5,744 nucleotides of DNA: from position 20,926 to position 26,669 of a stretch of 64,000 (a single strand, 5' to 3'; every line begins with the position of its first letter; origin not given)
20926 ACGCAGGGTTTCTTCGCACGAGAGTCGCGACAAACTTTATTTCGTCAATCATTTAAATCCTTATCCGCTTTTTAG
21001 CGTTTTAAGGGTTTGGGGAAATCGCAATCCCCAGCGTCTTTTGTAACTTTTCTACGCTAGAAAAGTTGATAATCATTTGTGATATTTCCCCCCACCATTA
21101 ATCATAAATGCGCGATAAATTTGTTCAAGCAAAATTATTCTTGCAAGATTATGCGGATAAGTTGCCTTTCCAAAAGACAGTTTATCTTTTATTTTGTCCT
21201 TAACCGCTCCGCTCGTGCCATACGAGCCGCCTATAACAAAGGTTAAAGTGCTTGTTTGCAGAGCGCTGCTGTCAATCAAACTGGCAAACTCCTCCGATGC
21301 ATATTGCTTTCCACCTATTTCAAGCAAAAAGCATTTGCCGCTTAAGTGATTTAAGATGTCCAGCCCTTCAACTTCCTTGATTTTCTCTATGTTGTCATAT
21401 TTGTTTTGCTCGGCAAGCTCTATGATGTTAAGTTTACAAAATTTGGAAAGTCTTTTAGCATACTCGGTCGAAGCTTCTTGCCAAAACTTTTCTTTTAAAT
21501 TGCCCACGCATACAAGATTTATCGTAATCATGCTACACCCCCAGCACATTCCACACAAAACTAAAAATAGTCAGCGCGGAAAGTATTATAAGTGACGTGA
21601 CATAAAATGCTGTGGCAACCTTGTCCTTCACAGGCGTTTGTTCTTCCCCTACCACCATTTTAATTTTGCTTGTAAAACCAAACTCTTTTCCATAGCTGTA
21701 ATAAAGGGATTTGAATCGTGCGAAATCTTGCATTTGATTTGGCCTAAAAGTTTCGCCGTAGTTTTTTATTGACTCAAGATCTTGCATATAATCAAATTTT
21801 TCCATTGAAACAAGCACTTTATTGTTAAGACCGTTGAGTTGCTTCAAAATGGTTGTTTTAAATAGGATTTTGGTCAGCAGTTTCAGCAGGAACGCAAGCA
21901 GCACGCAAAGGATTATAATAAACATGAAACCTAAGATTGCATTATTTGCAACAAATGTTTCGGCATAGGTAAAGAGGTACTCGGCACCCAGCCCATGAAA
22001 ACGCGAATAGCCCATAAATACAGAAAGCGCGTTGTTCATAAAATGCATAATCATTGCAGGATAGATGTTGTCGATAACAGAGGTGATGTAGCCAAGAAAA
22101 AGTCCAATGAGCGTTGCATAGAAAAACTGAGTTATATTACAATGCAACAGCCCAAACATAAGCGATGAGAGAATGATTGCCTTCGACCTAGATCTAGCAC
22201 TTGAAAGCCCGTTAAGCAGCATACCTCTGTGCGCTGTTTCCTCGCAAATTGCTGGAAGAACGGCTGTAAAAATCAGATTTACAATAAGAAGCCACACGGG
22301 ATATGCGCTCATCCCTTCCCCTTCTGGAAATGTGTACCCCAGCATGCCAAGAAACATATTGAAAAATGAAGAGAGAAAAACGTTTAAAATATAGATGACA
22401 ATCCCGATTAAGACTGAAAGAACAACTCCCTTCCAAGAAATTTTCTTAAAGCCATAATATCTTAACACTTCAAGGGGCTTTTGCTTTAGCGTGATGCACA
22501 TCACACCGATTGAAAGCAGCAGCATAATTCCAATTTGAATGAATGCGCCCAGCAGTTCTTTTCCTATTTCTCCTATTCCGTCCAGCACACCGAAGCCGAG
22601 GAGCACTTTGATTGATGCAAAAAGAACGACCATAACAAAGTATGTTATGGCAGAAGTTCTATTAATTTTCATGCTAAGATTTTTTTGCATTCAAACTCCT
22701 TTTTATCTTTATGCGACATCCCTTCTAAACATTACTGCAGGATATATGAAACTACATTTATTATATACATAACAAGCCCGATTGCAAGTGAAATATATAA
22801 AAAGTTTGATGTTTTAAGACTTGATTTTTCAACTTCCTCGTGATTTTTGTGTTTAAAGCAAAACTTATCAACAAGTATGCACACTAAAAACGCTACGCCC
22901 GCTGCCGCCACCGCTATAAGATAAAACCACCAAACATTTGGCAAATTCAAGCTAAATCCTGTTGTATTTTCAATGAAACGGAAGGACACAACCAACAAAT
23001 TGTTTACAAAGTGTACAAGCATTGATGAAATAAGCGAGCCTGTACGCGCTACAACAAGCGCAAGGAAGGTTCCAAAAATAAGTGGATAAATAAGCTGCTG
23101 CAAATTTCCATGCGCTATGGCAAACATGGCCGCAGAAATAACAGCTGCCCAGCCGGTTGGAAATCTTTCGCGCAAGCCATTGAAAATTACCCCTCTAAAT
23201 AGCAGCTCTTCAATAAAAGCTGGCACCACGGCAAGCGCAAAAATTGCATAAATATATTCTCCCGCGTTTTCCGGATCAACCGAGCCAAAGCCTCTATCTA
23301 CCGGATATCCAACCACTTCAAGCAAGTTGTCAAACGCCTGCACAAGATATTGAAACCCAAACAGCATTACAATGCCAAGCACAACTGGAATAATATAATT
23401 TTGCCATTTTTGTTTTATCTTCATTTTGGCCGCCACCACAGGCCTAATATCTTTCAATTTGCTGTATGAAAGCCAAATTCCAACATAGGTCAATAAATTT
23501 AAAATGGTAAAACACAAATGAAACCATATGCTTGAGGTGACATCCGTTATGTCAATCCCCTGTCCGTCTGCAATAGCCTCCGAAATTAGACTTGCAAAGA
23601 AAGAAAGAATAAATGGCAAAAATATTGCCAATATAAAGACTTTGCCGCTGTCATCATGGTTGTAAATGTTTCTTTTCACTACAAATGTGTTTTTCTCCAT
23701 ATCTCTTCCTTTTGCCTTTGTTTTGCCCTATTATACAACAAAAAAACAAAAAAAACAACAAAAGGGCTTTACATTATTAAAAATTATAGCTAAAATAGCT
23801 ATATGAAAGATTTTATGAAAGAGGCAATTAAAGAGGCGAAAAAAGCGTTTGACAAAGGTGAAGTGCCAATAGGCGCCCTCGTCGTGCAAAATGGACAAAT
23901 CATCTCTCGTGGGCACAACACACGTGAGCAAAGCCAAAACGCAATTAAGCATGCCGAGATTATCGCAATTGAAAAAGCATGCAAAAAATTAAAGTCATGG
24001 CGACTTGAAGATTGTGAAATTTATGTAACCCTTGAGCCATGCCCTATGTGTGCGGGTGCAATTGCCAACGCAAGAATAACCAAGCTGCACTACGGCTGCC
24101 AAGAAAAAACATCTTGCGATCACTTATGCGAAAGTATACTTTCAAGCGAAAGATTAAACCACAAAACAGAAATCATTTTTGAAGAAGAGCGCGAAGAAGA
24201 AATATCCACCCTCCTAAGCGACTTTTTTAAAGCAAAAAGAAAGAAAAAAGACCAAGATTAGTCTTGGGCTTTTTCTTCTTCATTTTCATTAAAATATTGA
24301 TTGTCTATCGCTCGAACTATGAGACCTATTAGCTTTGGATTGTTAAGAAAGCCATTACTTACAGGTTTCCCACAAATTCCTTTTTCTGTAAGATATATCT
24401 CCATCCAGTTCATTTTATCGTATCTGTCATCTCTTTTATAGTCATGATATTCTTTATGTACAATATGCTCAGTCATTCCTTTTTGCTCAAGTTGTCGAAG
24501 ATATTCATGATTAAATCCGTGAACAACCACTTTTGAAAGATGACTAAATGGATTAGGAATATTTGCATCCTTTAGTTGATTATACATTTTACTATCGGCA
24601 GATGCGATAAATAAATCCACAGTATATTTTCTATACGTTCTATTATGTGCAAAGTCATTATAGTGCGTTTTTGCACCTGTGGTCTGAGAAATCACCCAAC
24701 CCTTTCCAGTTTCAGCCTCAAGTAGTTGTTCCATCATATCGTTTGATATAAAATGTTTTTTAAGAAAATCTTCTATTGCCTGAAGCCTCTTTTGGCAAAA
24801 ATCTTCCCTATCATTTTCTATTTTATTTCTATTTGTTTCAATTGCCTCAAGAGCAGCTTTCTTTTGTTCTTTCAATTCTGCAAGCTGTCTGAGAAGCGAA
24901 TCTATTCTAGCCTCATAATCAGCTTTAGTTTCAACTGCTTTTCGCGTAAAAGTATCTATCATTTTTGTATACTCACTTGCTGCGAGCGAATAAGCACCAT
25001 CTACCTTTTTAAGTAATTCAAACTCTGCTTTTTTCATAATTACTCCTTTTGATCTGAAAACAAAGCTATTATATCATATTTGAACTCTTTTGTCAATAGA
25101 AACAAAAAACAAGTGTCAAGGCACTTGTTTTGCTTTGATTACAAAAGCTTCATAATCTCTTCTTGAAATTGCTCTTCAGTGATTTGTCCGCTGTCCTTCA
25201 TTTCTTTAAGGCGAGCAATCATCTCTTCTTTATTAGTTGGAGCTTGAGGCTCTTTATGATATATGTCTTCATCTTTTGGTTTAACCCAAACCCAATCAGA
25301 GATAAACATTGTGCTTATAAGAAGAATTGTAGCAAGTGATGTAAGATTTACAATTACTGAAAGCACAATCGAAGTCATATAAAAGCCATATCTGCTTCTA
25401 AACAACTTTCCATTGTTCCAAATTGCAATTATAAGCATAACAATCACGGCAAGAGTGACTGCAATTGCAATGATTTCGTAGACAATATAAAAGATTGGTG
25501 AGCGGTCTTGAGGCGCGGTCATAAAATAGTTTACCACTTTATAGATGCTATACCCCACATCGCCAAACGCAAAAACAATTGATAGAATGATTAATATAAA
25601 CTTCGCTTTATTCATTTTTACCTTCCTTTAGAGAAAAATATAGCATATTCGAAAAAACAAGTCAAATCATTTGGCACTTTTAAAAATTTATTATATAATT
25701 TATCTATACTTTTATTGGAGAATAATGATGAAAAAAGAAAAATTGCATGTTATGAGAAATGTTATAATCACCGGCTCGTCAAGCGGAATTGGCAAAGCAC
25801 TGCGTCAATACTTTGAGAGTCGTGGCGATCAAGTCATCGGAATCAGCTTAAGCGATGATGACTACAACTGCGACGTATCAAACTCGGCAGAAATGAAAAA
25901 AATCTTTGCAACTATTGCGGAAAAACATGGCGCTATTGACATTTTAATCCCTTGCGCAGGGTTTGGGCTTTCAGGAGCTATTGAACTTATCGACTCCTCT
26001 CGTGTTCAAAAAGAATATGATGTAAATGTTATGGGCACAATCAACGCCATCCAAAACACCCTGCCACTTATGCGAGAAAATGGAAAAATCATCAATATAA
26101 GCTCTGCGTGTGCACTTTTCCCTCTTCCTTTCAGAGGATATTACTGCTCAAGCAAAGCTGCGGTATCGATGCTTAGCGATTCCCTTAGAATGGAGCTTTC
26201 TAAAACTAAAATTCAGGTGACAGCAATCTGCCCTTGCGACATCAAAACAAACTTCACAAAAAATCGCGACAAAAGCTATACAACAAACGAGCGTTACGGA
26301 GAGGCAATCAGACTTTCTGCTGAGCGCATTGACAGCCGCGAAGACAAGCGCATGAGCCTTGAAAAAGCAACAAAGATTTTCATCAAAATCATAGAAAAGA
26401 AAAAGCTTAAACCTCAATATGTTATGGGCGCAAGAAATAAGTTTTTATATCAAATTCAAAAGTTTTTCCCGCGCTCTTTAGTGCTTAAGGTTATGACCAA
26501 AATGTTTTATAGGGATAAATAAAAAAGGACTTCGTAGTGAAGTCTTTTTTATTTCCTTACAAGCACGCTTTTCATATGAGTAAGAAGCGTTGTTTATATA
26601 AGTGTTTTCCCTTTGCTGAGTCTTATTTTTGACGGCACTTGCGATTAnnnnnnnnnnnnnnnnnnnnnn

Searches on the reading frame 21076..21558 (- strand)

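Call 44: search_protein_families(library=pfam, proteins=[window:21076-21558:-], max_evalue=0.001)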
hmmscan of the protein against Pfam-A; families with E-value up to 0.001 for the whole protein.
window:21076-21558:- (161 aa): 1 family
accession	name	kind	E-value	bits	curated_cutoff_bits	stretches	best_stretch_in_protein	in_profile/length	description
PF02590.22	SPOUT_MTase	-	6.2e-47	159.9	27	1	12-160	2-154/154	Predicted SPOUT methyltransferase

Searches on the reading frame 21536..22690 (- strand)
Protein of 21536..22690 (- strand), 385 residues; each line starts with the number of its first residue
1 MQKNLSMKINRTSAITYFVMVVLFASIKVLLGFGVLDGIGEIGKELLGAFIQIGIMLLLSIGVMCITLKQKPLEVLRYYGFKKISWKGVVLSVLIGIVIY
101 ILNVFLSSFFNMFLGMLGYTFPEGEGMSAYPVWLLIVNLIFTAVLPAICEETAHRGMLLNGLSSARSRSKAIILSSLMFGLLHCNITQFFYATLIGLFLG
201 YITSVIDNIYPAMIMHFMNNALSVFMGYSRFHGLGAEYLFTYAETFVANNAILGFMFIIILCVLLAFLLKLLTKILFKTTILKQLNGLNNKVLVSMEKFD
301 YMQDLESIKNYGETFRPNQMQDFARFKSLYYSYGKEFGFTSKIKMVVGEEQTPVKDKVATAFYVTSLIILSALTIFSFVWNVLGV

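Call 44: search_protein_families(library=pfam, proteins=[window:21536-22690:-], max_evalue=0.001)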
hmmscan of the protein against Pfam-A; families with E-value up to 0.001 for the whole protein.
window:21536-22690:- (385 aa): 1 family
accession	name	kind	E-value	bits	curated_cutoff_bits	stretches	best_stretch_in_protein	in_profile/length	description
PF02517.21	Rce1-like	-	3.5e-20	72.5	22.4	1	134-222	3-93/93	Type II CAAX prenyl endopeptidase Rce1-like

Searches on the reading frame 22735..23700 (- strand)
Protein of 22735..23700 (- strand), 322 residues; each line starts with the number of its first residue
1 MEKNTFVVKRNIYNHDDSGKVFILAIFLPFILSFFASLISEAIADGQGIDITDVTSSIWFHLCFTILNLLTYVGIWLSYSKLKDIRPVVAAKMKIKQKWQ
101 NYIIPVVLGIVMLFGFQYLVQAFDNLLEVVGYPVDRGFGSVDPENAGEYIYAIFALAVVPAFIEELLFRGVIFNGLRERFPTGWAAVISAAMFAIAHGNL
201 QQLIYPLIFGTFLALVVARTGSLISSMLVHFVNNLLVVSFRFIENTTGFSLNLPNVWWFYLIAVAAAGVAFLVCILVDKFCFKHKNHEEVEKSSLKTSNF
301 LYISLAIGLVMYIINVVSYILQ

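Call 44: search_protein_families(library=pfam, proteins=[window:22735-23700:-], max_evalue=0.001)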
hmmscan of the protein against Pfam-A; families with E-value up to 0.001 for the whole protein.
window:22735-23700:- (322 aa): 1 family
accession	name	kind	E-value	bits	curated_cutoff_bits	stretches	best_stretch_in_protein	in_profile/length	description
PF02517.21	Rce1-like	-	1.5e-20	73.7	22.4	1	149-236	4-93/93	Type II CAAX prenyl endopeptidase Rce1-like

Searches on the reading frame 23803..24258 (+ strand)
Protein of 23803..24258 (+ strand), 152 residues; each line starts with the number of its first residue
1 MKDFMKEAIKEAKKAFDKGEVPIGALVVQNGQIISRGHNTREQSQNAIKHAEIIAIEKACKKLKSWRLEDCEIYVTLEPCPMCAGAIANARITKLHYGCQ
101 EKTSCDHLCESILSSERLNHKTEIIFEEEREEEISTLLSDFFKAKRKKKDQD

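Call 44: search_protein_families(library=pfam, proteins=[window:23803-24258:+], max_evalue=0.001)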
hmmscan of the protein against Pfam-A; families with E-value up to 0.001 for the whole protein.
window:23803-24258:+ (152 aa): 5 families
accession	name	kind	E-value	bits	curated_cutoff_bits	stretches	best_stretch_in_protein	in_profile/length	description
PF14437.12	MafB19-deam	-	1.1e-41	142.5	27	1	3-146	5-142/142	MafB19-like deaminase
PF00383.29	dCMP_cyt_deam_1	-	2.1e-31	108.3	25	1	2-98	5-101/102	Cytidine and deoxycytidylate deaminase zinc-binding region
PF14439.12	Bd3614-deam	-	4.2e-09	36.8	38.5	1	24-94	12-85/113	Bd3614-like deaminase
PF18750.7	SNAD4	-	0.00029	21.3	27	1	32-89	18-73/130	Secreted Novel AID/APOBEC-like Deaminase 4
PF18772.7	APOBEC2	-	0.00065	20.2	26.8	0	37-90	41-92/175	APOBEC2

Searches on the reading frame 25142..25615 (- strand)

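Call 46: search_protein_families(library=pfam, proteins=[window:25142-25615:-], max_evalue=0.001)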
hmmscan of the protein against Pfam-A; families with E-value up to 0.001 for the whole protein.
window:25142-25615:- (158 aa): 1 family
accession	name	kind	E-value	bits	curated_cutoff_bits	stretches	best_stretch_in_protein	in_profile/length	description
PF09851.14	SHOCT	-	2.7e-05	24.2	27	1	133-158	3-28/28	Short C-terminal domain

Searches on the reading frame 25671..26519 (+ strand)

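Call 46: search_protein_families(library=pfam, proteins=[window:25671-26519:+], max_evalue=0.001)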
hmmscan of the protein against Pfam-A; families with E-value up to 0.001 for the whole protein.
window:25671-26519:+ (283 aa): 5 families
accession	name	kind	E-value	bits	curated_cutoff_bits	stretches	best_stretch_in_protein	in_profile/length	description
PF00106.31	adh_short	-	1.6e-39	135.9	26.6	1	30-201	2-192/195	short chain dehydrogenase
PF13561.12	adh_short_C2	-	3.2e-29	102.6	27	1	65-204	48-189/236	Enoyl-(Acyl carrier protein) reductase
PF08659.16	KR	-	8.2e-06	26.3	22.6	1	65-173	58-164/180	KR domain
PF08643.16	DUF1776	-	1.1e-05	25.4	25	1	91-270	96-292/294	Fungal family of unknown function (DUF1776)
PF01370.27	Epimerase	-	0.00055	19.9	20.9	1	31-148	1-118/240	NAD dependent epimerase/dehydratase family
